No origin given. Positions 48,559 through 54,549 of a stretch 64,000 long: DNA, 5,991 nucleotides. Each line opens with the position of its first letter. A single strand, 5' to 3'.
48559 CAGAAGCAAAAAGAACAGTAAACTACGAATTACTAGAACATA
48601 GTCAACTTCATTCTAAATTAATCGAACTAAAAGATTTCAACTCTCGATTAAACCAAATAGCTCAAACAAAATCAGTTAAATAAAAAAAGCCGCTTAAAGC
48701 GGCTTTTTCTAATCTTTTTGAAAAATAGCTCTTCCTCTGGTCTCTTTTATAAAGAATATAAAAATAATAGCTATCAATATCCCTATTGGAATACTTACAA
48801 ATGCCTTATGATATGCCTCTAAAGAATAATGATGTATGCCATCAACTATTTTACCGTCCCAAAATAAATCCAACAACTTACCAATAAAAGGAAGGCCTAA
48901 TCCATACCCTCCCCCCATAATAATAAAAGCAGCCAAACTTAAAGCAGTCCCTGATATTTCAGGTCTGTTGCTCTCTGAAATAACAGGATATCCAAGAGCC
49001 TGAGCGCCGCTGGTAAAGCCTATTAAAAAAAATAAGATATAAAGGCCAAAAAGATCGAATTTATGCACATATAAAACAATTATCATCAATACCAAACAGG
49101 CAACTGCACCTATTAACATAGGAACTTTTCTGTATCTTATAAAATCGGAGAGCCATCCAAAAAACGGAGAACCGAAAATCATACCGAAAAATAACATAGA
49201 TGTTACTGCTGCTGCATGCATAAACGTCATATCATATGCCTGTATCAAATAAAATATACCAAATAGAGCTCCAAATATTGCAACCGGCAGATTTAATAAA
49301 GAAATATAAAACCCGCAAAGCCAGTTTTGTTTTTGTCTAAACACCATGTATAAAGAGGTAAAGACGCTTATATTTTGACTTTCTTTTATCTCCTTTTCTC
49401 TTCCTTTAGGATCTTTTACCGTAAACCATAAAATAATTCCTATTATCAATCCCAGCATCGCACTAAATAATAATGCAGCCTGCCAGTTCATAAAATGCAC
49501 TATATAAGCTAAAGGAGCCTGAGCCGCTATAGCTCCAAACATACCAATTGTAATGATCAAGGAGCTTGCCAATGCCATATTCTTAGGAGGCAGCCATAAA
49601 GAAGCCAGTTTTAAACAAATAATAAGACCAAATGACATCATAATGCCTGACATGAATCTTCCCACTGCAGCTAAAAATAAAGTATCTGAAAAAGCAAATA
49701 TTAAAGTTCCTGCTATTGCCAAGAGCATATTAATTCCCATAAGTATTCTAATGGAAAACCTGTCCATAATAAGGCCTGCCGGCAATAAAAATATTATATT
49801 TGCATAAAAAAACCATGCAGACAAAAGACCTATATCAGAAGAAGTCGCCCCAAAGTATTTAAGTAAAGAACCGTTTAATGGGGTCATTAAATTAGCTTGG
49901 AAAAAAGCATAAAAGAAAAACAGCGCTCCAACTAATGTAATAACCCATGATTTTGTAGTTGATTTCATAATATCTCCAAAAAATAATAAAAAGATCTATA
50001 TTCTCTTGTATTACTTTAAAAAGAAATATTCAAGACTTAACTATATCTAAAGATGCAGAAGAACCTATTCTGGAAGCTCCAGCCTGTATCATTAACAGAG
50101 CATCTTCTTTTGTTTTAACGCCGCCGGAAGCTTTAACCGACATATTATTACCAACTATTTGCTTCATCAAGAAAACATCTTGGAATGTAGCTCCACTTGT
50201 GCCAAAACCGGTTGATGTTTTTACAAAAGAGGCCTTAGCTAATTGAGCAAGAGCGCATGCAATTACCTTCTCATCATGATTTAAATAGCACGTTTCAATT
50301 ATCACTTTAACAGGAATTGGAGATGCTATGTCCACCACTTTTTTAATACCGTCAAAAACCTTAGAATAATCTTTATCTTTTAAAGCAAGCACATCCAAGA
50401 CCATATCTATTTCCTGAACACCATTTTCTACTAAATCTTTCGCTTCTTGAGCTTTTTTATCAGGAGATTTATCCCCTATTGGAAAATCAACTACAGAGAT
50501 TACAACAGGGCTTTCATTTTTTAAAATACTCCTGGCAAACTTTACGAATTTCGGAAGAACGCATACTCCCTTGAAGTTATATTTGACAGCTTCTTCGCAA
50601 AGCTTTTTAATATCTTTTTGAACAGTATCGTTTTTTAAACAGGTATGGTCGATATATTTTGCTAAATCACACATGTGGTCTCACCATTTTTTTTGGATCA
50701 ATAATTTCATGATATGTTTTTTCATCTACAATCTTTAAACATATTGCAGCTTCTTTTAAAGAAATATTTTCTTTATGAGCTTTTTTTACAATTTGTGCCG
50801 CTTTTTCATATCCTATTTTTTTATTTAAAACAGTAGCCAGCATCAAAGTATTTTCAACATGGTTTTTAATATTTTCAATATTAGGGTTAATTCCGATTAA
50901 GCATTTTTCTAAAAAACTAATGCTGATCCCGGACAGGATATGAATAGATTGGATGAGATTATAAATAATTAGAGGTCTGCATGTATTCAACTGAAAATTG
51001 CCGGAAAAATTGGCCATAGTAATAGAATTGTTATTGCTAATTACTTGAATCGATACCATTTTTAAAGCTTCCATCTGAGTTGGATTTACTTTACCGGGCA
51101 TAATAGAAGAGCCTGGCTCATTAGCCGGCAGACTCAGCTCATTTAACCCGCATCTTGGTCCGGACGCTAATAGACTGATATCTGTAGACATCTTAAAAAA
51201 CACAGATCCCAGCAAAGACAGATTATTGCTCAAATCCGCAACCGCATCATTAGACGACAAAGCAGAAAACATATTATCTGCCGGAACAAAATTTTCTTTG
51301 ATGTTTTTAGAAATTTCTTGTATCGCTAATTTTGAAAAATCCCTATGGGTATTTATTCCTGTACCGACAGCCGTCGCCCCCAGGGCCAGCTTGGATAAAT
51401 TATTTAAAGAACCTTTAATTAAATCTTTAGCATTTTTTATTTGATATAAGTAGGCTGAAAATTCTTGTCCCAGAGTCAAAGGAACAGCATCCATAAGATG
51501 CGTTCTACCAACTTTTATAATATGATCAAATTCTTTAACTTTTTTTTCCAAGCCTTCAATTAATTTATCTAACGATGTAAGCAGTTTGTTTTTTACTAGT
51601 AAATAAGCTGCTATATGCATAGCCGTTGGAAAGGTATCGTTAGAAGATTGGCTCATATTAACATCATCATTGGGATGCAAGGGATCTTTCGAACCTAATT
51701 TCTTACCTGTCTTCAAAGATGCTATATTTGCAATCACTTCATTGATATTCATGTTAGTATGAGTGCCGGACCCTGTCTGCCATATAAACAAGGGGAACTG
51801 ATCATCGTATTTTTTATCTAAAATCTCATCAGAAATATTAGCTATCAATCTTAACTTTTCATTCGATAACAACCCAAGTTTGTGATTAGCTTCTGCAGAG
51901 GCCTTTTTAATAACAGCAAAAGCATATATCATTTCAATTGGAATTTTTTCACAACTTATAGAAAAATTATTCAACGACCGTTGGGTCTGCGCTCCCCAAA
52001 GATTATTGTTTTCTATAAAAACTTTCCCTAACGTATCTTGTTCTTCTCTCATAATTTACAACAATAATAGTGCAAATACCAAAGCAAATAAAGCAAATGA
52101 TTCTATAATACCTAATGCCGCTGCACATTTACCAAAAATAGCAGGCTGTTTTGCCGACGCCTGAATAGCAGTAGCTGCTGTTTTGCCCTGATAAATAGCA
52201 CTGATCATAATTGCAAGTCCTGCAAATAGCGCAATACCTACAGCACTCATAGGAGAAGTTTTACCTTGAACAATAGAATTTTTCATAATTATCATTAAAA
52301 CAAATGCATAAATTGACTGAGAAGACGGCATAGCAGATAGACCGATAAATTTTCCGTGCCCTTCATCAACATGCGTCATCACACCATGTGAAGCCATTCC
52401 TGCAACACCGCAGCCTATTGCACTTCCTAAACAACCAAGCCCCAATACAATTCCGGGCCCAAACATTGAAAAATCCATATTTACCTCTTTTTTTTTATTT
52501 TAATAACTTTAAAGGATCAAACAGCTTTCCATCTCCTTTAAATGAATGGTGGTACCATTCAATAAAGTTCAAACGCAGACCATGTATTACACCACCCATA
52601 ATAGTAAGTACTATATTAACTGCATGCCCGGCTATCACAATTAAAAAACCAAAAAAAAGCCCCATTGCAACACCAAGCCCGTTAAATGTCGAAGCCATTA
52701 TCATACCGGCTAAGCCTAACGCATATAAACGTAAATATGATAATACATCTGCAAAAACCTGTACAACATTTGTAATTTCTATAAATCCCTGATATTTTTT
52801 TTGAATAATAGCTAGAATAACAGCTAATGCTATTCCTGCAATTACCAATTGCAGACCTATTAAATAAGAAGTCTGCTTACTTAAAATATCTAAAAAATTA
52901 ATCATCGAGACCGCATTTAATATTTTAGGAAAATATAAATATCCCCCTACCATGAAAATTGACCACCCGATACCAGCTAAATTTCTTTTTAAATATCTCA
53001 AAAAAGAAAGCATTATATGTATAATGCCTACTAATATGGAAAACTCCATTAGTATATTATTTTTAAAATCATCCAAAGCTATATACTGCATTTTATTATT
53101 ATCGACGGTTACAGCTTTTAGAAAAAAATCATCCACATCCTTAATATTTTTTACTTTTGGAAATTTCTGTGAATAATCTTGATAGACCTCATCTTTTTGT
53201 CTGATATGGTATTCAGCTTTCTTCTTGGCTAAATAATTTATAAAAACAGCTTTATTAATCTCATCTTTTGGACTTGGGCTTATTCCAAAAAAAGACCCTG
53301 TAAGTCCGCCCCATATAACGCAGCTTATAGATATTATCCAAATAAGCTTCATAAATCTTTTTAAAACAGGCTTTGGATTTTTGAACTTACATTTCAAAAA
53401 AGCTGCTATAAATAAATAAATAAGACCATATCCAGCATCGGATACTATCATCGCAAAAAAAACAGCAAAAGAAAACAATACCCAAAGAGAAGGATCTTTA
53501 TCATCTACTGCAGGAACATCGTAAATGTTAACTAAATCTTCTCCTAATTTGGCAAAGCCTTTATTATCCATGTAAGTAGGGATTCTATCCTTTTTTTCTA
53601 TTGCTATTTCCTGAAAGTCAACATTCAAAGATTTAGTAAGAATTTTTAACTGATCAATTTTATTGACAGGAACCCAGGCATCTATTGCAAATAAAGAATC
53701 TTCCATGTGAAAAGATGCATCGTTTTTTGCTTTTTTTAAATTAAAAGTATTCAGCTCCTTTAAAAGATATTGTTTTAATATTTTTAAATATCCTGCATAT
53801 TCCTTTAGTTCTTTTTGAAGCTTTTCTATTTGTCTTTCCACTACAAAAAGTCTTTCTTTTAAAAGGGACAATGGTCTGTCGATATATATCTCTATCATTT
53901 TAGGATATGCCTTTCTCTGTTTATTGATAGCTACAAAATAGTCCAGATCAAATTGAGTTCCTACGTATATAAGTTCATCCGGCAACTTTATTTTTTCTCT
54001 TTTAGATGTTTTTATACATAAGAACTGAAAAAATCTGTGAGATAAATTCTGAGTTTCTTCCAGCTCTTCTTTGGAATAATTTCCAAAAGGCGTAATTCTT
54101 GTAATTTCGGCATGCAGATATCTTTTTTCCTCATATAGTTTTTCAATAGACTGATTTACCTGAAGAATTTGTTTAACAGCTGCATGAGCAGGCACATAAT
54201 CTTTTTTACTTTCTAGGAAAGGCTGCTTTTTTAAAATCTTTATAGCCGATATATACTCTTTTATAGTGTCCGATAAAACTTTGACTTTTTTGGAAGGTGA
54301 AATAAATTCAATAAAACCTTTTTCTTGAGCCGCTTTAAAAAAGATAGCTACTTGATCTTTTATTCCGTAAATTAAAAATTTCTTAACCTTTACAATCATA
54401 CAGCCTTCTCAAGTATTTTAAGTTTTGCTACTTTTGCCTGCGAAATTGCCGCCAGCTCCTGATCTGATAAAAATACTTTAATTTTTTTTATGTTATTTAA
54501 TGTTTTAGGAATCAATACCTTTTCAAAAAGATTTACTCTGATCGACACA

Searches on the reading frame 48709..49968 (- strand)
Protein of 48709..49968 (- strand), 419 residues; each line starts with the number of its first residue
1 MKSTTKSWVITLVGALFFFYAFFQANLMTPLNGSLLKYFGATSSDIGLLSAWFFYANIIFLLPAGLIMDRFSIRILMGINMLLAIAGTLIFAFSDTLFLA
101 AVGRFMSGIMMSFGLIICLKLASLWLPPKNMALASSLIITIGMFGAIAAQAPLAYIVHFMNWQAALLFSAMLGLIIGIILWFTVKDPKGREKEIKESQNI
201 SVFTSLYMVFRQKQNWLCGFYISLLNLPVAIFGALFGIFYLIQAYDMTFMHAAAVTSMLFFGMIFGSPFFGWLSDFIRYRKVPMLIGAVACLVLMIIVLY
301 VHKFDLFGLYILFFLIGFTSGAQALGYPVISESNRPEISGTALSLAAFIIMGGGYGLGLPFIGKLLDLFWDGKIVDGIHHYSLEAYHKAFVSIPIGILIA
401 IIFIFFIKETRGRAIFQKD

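Call 71: search_protein_families(library=ncbifam, proteins=[window:48709-49968:-], max_evalue=1e-10)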
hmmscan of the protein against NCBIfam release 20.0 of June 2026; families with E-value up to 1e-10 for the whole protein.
window:48709-49968:- (419 aa): 2 families
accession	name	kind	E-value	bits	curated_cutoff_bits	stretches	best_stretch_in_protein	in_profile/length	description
TIGR00881.1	2A0104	subfamily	8.2e-20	71.1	407.75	1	20-369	7-373/379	phosphoglycerate transporter protein PgtP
TIGR00893.1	2A0114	subfamily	8.7e-20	71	395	1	39-348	24-354/399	D-galactonate transporter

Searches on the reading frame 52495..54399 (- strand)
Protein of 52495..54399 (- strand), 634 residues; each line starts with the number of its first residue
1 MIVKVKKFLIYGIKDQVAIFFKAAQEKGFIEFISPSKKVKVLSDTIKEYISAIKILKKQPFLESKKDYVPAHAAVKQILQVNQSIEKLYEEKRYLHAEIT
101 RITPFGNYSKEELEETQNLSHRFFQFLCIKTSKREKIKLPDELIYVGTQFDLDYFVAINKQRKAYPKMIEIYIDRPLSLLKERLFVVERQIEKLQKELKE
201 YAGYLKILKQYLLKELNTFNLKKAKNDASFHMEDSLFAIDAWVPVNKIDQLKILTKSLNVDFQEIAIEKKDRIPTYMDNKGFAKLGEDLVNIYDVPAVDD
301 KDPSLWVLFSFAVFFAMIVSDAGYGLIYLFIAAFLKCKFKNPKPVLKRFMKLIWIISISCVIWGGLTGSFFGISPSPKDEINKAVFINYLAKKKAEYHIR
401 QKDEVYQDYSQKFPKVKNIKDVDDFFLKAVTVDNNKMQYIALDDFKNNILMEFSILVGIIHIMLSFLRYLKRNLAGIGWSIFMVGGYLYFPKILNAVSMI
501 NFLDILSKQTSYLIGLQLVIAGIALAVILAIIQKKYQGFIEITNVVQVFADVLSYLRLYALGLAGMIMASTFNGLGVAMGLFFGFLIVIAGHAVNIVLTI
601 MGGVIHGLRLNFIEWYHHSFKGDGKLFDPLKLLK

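Call 71: search_protein_families(library=ncbifam, proteins=[window:52495-54399:-], max_evalue=1e-10)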
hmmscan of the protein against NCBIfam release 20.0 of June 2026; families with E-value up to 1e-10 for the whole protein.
window:52495-54399:- (634 aa): 7 families
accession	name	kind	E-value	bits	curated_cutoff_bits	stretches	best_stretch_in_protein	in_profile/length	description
NF004431.0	PRK05771.2-5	equivalog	6.5e-205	682.4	851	1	1-633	1-641/649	V-type ATP synthase subunit I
NF004429.0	PRK05771.2-2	equivalog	1.6e-57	195.6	799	2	1-373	1-378/608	V-type ATP synthase subunit I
NF004430.0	PRK05771.2-4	equivalog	2.1e-48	165.4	670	1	183-630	224-637/646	V-type ATP synthase subunit I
NF004427.0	PRK05771.1-1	equivalog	2.4e-35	122.4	942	2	178-373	248-445/668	V-type ATP synthase subunit I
NF004428.0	PRK05771.2-1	equivalog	2.6e-35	121.7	766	1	178-631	249-670/680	V-type ATP synthase subunit I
NF004432.0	PRK05771.3-1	equivalog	1.8e-25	89.4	1044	1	175-343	207-375/643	V-type ATP synthase subunit I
NF004434.0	PRK05771.3-3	equivalog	3.1e-25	88.7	777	1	166-373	223-421/686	V-type ATP synthase subunit I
